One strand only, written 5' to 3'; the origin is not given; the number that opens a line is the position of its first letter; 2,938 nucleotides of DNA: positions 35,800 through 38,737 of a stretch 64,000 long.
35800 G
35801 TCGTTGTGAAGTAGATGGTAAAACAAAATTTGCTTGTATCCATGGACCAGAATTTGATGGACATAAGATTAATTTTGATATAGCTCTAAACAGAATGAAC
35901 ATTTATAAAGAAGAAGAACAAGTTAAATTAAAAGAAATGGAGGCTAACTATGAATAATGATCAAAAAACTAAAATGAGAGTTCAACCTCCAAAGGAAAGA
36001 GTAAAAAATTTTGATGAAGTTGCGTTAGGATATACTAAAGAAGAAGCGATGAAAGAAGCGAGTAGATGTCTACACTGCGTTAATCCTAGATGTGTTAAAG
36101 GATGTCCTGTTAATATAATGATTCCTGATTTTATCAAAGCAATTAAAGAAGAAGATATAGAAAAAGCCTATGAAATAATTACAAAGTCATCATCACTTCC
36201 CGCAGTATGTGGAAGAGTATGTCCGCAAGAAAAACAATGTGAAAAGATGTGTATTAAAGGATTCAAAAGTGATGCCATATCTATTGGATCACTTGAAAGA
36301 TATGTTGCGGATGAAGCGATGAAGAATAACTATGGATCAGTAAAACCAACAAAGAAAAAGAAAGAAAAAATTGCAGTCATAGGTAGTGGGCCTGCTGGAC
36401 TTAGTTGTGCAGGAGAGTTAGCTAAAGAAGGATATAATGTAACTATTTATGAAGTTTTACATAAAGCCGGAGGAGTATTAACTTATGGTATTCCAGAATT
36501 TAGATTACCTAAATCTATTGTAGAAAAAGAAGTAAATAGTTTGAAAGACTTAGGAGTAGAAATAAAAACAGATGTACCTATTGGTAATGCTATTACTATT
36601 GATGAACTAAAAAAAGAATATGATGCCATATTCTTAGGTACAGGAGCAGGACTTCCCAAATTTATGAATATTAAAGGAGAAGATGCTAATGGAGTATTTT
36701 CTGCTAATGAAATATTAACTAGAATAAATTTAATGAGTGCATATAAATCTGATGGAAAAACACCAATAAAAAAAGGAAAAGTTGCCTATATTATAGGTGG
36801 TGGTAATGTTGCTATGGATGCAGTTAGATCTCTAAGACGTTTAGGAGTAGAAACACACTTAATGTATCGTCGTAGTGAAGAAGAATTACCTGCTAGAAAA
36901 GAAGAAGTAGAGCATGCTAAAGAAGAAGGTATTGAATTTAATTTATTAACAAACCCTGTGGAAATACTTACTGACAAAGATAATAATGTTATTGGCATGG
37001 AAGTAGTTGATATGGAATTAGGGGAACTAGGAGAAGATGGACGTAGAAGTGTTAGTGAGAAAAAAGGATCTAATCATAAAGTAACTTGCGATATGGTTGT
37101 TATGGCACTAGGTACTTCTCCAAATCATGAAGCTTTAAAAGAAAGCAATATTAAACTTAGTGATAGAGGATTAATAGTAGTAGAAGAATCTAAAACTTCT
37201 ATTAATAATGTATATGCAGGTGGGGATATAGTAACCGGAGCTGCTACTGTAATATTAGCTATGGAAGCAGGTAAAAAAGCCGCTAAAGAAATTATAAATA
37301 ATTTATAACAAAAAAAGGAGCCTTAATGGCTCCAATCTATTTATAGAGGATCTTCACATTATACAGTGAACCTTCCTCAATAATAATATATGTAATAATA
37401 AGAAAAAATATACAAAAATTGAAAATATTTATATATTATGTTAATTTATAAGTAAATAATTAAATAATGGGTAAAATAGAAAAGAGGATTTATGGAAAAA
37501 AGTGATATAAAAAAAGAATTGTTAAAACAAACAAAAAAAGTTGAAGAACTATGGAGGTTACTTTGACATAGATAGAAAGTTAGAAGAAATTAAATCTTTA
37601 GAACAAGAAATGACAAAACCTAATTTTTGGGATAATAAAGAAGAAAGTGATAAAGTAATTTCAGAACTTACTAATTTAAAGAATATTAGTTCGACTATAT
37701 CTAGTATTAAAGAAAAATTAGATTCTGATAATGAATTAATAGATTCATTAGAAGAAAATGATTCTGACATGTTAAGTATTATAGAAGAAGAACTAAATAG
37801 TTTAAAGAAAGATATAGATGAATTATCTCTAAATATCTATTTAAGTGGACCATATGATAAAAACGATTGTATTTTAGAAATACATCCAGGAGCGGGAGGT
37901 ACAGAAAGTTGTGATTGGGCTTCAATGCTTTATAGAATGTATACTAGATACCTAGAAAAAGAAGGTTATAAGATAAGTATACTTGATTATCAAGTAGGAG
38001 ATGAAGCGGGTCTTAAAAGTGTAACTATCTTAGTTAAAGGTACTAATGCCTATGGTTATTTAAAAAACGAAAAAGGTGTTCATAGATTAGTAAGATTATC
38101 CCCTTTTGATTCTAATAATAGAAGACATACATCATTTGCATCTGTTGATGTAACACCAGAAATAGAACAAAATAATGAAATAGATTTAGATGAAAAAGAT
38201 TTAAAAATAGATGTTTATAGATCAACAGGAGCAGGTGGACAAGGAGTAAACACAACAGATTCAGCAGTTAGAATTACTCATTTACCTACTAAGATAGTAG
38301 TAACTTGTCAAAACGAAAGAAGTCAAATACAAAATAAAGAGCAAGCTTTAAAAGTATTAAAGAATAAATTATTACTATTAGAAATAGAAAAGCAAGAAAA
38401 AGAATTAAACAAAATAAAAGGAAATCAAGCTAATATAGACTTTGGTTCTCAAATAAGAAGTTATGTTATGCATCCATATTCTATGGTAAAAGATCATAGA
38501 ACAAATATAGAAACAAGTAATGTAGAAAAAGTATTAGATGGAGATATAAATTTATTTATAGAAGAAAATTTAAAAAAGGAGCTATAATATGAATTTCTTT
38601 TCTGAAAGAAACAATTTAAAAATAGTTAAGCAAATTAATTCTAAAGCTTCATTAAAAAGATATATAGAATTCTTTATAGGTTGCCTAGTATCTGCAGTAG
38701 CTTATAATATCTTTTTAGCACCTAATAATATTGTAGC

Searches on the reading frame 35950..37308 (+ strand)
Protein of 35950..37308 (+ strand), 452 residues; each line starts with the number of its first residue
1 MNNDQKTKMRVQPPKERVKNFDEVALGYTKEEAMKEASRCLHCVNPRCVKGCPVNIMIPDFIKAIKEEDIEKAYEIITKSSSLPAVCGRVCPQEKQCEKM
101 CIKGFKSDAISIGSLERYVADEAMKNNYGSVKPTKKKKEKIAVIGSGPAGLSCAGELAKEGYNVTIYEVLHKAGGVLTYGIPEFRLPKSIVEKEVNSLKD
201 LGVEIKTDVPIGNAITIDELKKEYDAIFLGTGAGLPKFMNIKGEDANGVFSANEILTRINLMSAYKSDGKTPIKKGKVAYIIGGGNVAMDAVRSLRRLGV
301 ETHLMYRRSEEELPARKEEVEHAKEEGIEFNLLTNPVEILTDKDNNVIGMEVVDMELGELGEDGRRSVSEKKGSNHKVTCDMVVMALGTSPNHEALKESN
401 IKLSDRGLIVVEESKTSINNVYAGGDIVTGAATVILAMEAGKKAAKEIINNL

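Call 70: search_protein_families(library=pfam, proteins=[window:35950-37308:+], max_evalue=0.000001)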
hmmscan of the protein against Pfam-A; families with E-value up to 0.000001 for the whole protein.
window:35950-37308:+ (452 aa): 5 families
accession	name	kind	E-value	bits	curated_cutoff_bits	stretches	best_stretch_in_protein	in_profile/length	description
PF14691.11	Fer4_20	-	1.6e-43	147.6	25.8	1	17-127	1-112/113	Dihydroprymidine dehydrogenase domain II, 4Fe-4S cluster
PF07992.20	Pyr_redox_2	-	1.2e-35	123.8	26.1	1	140-441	2-291/291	Pyridine nucleotide-disulphide oxidoreductase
PF13738.12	Pyr_redox_3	-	4.9e-13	49.4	30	1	227-423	128-303/305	Pyridine nucleotide-disulphide oxidoreductase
PF00070.33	Pyr_redox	-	6.9e-13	49.4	22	1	281-351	4-78/82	Pyridine nucleotide-disulphide oxidoreductase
PF13450.12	NAD_binding_8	-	6e-08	33.3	21.9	1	143-177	1-35/68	NAD(P)-binding Rossmann-like domain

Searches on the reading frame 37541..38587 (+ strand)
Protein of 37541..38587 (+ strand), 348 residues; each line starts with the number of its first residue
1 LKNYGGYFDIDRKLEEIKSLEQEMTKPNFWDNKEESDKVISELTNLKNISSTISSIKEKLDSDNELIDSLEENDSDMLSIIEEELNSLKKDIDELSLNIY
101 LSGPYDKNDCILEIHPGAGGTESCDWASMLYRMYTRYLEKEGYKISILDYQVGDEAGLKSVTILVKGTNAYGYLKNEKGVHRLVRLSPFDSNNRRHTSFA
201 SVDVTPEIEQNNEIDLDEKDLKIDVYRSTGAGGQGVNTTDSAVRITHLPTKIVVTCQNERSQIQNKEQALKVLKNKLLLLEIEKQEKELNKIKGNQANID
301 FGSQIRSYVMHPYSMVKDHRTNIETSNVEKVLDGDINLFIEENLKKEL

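Call 67: search_protein_families(library=ncbifam, proteins=[window:37541-38587:+], max_evalue=0.00001)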
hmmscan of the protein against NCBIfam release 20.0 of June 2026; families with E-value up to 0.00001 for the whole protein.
window:37541-38587:+ (348 aa): 5 families
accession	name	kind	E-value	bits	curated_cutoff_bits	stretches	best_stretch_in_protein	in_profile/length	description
TIGR00020.2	prfB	exception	1.8e-152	507.4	370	1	2-345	9-353/353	peptide chain release factor 2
NF001859.2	PRK00591.1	equivalog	1.8e-86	290.4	400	1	14-345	5-340/347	peptide chain release factor 1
TIGR00019.1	prfA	equivalog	2.1e-86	290.1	423.25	1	11-342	11-345/361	peptide chain release factor 1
TIGR03072.1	release_prfH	equivalog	3e-31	108.5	166.65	1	112-308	3-195/200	peptide chain release factor H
NF006718.0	PRK09256.1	equivalog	3e-11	43.2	100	1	208-246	4-42/140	alternative ribosome rescue aminoacyl-tRNA hydrolase ArfB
